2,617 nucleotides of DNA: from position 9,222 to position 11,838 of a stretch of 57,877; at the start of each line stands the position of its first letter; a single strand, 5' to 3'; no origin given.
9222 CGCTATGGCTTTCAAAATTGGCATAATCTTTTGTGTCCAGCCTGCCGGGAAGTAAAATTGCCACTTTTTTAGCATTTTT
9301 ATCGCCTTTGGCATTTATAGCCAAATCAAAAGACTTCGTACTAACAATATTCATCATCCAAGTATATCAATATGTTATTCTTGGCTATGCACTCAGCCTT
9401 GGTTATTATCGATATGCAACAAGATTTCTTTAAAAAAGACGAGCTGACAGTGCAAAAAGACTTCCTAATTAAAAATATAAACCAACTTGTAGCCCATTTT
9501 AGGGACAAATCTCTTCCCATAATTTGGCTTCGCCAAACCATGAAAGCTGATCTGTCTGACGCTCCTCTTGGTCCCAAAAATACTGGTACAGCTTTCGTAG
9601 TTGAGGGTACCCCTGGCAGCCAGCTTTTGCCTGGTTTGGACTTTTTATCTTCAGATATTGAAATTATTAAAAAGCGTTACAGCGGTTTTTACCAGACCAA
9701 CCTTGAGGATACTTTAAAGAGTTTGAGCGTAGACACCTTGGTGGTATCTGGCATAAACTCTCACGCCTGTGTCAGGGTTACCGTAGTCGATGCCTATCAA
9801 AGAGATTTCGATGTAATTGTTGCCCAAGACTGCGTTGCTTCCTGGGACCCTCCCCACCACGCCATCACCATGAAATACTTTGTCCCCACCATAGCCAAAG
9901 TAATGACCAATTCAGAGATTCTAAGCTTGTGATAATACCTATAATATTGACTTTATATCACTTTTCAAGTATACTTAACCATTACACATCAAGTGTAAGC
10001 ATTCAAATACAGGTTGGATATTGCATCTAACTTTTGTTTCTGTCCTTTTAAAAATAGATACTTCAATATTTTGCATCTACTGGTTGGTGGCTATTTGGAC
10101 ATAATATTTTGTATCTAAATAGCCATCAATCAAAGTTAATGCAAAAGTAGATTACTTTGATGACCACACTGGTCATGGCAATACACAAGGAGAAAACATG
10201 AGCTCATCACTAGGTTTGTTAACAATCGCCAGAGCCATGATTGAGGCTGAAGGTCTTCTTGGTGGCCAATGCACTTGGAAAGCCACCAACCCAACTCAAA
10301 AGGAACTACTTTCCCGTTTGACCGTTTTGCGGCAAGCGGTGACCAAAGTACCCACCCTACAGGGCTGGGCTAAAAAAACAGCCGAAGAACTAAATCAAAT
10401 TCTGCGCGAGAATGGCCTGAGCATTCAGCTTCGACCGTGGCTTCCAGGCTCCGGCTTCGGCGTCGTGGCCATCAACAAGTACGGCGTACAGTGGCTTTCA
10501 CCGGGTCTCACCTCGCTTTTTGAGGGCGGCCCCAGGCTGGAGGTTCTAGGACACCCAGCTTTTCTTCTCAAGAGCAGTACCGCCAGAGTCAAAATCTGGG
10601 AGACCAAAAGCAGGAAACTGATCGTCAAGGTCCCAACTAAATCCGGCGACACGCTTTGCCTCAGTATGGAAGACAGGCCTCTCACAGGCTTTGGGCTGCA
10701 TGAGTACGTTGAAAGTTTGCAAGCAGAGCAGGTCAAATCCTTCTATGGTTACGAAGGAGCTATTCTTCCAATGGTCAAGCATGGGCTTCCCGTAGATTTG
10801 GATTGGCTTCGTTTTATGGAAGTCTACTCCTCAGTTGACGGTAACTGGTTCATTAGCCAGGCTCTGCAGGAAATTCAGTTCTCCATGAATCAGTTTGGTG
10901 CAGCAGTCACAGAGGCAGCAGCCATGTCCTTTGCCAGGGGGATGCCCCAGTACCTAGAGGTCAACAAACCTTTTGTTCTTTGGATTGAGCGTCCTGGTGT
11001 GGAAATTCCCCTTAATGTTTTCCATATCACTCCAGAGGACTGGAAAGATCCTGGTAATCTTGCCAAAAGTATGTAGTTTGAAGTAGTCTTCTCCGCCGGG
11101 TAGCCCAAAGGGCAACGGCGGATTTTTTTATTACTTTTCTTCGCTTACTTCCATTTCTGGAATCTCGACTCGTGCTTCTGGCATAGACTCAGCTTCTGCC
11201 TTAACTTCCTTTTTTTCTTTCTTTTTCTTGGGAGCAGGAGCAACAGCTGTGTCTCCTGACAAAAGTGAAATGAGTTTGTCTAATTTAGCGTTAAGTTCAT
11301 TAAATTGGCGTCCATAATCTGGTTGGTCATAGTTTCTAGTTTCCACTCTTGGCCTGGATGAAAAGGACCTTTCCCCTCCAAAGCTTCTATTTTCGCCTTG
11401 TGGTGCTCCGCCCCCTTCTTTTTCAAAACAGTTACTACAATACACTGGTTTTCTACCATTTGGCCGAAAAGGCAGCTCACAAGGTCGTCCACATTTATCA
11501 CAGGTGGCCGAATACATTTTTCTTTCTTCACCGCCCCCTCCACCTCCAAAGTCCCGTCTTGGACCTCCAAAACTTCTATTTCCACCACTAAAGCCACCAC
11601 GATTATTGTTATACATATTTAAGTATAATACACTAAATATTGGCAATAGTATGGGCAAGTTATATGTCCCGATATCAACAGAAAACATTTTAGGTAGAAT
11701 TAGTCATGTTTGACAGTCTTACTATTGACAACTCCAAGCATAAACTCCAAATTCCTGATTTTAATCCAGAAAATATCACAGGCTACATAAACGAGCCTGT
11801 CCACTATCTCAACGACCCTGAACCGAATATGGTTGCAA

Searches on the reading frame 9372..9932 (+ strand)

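Call 72: search_protein_families(library=pfam, proteins=[window:9372-9932:+], max_evalue=0.001)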
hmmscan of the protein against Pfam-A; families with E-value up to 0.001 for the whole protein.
window:9372-9932:+ (186 aa): 1 family
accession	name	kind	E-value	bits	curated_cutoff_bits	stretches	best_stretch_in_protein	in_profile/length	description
PF00857.26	Isochorismatase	-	1.3e-45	156.1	27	1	8-180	1-173/175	Isochorismatase domain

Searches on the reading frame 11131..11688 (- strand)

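Call 21: search_protein_families(library=pfam, proteins=[window:11131-11688:-], max_evalue=0.001)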
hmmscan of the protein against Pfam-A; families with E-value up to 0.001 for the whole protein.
window:11131-11688:- (185 aa): 1 family
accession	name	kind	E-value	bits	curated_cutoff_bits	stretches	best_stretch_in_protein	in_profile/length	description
PF23477.1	zf_Tbcl_2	-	1.1e-15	57.5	27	1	56-91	1-36/37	Probable treble clef zinc finger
